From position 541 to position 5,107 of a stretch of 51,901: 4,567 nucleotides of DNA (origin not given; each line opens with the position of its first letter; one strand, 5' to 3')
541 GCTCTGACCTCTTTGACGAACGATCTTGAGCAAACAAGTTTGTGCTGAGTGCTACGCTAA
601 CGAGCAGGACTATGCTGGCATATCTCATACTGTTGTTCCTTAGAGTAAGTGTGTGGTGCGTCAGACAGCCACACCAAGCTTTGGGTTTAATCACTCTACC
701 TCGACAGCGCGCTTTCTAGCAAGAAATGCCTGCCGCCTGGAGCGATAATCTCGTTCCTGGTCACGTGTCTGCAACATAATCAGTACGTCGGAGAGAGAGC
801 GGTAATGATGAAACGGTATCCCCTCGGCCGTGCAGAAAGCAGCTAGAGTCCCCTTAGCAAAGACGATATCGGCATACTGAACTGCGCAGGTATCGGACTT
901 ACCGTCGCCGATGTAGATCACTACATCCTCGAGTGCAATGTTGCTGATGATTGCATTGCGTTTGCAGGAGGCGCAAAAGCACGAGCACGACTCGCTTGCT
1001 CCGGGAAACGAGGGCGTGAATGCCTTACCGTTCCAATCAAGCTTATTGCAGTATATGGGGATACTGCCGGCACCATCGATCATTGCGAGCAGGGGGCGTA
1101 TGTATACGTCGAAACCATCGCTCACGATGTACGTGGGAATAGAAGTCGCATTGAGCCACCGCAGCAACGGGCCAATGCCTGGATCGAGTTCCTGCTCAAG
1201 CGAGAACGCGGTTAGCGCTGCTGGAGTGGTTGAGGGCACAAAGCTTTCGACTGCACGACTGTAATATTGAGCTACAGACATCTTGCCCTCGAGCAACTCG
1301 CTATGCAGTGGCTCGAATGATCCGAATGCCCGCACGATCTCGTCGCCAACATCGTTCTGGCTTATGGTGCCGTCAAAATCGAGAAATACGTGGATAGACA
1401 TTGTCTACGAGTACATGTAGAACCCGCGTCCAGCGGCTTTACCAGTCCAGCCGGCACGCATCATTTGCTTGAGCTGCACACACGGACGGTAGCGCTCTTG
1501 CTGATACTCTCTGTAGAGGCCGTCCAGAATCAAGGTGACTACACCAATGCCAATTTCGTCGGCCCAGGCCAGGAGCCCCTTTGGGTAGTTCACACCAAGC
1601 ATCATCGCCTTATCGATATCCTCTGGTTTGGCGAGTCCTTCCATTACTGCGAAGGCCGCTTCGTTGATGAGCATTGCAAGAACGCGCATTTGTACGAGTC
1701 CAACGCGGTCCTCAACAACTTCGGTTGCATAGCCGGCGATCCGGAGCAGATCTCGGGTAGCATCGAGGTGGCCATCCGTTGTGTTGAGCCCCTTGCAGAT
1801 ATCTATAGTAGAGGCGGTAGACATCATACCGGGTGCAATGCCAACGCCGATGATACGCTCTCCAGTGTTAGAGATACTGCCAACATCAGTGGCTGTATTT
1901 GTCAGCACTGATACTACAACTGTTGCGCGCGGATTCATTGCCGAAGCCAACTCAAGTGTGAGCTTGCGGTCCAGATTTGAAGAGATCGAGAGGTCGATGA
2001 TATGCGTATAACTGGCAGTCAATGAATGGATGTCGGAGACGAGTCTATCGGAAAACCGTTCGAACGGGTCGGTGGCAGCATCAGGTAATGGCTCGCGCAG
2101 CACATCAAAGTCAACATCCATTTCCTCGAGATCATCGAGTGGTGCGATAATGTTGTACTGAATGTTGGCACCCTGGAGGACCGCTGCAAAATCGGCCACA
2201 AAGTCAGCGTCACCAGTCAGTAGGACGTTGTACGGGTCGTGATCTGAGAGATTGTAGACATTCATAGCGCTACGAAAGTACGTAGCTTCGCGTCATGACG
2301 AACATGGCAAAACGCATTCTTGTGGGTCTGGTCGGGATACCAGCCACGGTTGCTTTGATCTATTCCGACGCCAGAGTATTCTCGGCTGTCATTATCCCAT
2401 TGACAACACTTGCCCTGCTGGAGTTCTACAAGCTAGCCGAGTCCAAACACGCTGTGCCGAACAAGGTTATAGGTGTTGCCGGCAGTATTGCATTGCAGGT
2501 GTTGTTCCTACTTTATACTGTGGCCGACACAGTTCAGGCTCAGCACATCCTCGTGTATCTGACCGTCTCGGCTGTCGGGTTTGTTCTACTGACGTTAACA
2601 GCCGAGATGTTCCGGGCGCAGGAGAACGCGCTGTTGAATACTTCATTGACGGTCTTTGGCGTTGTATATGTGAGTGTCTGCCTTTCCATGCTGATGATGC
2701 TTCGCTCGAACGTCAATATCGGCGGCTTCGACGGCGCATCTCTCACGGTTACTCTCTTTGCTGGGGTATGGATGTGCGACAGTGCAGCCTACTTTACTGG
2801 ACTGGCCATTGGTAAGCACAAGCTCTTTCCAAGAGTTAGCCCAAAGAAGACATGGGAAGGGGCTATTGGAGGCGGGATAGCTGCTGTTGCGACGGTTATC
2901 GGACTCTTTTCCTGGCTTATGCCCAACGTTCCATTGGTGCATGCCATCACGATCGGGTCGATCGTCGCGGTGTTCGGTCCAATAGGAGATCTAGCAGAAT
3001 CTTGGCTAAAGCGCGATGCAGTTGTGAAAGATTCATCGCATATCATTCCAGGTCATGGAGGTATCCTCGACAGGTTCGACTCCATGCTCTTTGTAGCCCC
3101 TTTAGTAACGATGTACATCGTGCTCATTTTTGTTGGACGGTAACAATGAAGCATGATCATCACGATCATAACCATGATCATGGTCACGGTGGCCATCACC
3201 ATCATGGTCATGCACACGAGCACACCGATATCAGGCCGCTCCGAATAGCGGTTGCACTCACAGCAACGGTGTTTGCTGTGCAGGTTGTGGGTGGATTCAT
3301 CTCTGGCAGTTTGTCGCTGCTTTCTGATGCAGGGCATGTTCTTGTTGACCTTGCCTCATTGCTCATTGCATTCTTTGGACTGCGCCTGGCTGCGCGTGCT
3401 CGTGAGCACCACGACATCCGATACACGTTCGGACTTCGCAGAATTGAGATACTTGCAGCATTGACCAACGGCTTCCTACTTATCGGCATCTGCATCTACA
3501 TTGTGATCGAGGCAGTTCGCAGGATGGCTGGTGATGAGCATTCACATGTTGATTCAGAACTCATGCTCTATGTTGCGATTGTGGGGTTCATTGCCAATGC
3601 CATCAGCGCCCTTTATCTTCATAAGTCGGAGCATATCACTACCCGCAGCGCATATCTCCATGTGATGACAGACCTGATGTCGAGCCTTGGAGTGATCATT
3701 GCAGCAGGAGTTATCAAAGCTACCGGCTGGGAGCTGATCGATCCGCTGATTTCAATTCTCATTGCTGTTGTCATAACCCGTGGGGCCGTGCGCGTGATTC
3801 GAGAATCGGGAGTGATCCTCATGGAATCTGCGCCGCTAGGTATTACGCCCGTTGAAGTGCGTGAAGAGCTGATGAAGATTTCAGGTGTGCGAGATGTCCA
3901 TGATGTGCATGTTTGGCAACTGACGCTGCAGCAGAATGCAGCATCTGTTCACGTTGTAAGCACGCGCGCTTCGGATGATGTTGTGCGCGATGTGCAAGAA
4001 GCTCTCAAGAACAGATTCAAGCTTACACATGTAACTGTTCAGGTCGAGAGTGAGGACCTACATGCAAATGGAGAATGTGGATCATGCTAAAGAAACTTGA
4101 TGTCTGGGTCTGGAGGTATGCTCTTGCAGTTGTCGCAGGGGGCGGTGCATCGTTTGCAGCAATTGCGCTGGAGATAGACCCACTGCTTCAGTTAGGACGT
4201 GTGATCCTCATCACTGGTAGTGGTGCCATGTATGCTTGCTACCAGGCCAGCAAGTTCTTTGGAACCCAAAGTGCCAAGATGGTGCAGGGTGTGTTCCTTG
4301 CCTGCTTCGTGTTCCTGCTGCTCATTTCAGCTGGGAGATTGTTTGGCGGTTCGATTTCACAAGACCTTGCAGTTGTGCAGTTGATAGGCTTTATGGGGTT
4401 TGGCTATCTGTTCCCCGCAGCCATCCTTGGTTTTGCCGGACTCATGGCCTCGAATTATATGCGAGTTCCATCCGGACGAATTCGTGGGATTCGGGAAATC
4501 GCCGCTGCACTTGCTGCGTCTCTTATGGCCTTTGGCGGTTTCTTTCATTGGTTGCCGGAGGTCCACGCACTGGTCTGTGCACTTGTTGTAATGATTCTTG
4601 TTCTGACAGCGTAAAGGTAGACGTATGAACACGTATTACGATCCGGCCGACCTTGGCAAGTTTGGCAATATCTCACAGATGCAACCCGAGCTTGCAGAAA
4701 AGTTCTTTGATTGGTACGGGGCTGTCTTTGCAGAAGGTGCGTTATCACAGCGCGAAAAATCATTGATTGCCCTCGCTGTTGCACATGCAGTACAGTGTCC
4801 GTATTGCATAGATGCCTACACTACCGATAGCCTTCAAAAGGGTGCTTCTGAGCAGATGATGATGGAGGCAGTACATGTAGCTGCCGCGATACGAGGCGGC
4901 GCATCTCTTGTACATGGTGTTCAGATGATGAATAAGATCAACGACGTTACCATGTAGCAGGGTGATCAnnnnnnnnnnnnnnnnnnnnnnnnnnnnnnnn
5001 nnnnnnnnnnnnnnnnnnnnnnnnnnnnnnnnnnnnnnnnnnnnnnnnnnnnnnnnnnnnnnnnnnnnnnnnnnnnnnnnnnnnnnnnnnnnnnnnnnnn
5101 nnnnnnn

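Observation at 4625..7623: Compact ArsS-type radical SAM operon with atypical content and no arsM in reach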

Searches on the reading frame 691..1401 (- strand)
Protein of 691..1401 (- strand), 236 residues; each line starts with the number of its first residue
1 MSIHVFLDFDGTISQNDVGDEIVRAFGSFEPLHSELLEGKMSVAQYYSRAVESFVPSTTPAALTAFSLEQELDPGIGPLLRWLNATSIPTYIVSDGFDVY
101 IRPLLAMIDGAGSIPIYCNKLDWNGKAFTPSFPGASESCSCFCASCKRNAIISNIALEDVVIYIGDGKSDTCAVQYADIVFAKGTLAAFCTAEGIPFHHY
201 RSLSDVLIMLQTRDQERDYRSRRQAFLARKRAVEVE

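Call 11: search_protein_families(library=pfam, proteins=[window:691-1401:-], max_evalue=0.00001)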
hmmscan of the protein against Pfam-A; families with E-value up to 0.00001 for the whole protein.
window:691-1401:- (236 aa): 2 families
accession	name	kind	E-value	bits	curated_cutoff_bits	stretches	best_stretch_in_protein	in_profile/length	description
PF12710.13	HAD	-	2.6e-12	48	27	1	5-173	1-187/189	haloacid dehalogenase-like hydrolase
PF06888.18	Put_Phosphatase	-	2e-07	31.1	27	1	5-175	3-186/234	Putative Phosphatase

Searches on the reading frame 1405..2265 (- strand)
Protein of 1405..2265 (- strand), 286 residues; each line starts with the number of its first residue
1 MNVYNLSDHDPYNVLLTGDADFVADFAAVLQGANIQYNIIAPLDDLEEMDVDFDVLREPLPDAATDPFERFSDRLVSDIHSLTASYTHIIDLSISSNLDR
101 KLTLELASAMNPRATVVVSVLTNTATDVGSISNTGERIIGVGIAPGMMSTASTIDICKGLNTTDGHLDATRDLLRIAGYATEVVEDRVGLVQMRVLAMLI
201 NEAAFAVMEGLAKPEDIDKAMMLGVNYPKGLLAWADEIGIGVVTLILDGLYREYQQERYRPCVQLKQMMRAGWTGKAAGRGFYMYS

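Call 11: search_protein_families(library=pfam, proteins=[window:1405-2265:-], max_evalue=0.00001)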
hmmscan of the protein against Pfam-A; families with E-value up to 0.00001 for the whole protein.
window:1405-2265:- (286 aa): 1 family
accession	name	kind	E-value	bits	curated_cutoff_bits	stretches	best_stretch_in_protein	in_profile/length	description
PF00725.27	3HCDH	-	1.2e-24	87.1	22.1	1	190-285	2-97/97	3-hydroxyacyl-CoA dehydrogenase, C-terminal domain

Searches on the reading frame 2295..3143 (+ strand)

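Call 11: search_protein_families(library=pfam, proteins=[window:2295-3143:+], max_evalue=0.00001)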
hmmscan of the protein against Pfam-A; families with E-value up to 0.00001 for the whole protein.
window:2295-3143:+ (282 aa): 1 family
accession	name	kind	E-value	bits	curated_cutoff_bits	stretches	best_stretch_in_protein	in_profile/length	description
PF01148.25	CTP_transf_1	-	5.9e-62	210.3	24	1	6-276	2-262/264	Cytidylyltransferase family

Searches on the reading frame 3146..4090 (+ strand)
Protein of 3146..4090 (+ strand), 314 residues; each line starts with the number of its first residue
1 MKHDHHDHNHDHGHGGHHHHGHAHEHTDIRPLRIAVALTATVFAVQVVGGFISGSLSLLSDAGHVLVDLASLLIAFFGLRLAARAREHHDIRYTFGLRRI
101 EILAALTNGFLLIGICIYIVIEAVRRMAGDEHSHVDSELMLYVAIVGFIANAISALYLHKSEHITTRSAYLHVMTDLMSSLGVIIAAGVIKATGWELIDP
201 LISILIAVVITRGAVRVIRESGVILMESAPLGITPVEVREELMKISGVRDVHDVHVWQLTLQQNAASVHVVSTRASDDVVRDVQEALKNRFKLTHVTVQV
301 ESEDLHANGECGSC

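Call 3: search_protein_families(library=ncbifam, proteins=[window:3146-4090:+], max_evalue=0.01)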
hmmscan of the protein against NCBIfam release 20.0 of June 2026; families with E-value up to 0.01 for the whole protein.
window:3146-4090:+ (314 aa): 9 families
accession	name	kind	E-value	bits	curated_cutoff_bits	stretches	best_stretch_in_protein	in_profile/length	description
TIGR01297.1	CDF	superfamily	5.9e-76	255.5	82.35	1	30-304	3-284/285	cation diffusion facilitator family transporter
NF002923.0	PRK03557.1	equivalog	1.2e-64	218.5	408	1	17-307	6-296/313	CDF family zinc transporter ZitB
NF033827.1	CDF_efflux_DmeF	equivalog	2.4e-35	122.4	250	2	164-300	176-308/309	CDF family Co(II)/Ni(II) efflux transporter DmeF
NF052621.1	MngEfTpMntE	equivalog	2.5e-21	76.4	500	1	34-304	8-283/293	manganese efflux transporter MntE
NF050169.1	CatEfflxFieF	equivalog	7.3e-17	61.5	420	1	34-296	10-275/282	cation efflux pump FieF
NF052602.1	Zn_efflux_Cdf31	equivalog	1.8e-16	60.4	460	1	32-306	10-293/299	CDF family zinc efflux transporter Cdf31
NF033615.1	CDF_MamM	equivalog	5.2e-15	55.4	350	1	34-301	14-287/290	magnetosome biogenesis CDF transporter MamM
NF007064.0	PRK09509.1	equivalog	5.6e-14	51.8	447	1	35-258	16-238/300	CDF family cation-efflux transporter FieF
NF033616.1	CDF_MamB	equivalog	1.1e-11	44.8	350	1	34-288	13-268/284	magnetosome biogenesis CDF transporter MamB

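Call 4: search_protein_families(library=pfam, proteins=[window:3146-4090:+], max_evalue=0.01)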
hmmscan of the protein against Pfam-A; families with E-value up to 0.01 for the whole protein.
window:3146-4090:+ (314 aa): 2 families
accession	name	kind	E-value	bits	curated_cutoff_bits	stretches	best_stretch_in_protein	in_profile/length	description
PF01545.26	Cation_efflux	-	1.5e-40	139.5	26.6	1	32-226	1-198/198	Cation efflux family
PF16916.11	ZT_dimer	-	9.6e-14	51.6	26.7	1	237-302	8-77/78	Dimerisation domain of Zinc Transporter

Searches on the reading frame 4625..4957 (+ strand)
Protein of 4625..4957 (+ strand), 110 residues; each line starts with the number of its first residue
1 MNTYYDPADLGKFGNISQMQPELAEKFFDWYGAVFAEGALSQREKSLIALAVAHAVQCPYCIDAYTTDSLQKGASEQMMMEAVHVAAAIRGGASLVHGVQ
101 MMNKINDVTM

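Call 3: search_protein_families(library=ncbifam, proteins=[window:4625-4957:+], max_evalue=0.01)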
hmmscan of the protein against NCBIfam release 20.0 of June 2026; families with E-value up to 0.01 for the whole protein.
window:4625-4957:+ (110 aa): 8 families
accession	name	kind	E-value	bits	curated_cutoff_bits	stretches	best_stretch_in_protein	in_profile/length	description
TIGR04169.1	perox_w_seleSAM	hypoth_equivalog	4.2e-57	190.9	120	1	2-110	1-109/109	arsenosugar biosynthesis-associated peroxidase-like protein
TIGR00778.1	ahpD_dom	domain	1.2e-10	40.8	27.8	1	38-88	1-51/51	alkylhydroperoxidase AhpD family core domain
NF041537.1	ArsM_AhpD_UU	exception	7.9e-08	31.4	510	1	24-94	265-333/345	arsenite methyltransferase/AhpD domain selenoprotein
NF045649.1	2X_seleno_MduS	exception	6.4e-07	28.7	380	1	24-89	235-300/338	methyltransferase domain-containing selenoprotein MduS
TIGR01926.1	peroxid_rel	subfamily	6.4e-06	26.1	81.8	1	18-83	37-103/178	peroxidase-related enzyme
NF041047.1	GSU3128_fam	equivalog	3.3e-05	23.9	110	1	39-84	16-61/84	GSU3128 family (seleno)protein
TIGR02425.1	decarb_PcaC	equivalog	0.00016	21.8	155.7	1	31-103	44-116/123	4-carboxymuconolactone decarboxylase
TIGR00777.1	ahpD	subfamily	0.0095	15.8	191.95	0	40-95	112-167/177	alkylhydroperoxidase, AhpD family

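Call 4: search_protein_families(library=pfam, proteins=[window:4625-4957:+], max_evalue=0.01)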
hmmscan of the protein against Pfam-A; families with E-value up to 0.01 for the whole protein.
window:4625-4957:+ (110 aa): 2 families
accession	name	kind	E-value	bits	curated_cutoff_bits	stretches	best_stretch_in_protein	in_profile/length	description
PF02627.25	CMD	-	1.4e-18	67.1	23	1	21-101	1-81/84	Carboxymuconolactone decarboxylase family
PF23451.1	Zn_ribbon_PaaD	-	0.0055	16.8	27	1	49-75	8-34/53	PaaD zinc beta ribbon domain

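Call 53: search_solved_structures(query=window:4625-4957:+, max_evalue=0.01)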
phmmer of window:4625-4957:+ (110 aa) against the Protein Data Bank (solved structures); distinct sequences matched with E-value up to 0.01: 8.
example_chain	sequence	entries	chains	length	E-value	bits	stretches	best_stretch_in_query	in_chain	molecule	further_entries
3bey_A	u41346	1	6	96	2.6e-12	49.9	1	19-95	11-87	Conserved protein O27018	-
7y4r_A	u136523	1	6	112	7.2e-10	42.1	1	4-102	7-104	CMD domain-containing protein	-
5dik_A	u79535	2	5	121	1.1e-09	41.6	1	17-103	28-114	Alkyl hydroperoxide reductase AhpD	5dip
1vke_A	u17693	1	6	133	7.2e-07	32.5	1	25-97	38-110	carboxymuconolactone decarboxylase family protein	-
1p8c_A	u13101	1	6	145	8.9e-07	32.2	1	25-97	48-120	conserved hypothetical protein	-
2cwq_A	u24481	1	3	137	0.00021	24.5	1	24-102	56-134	hypothetical protein TTHA0727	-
6k40_A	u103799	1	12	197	0.00022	24.5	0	8-66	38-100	Alkyl hydroperoxide reductase AhpD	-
2ouw_A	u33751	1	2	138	0.0022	21.3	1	23-87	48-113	Alkylhydroperoxidase AhpD core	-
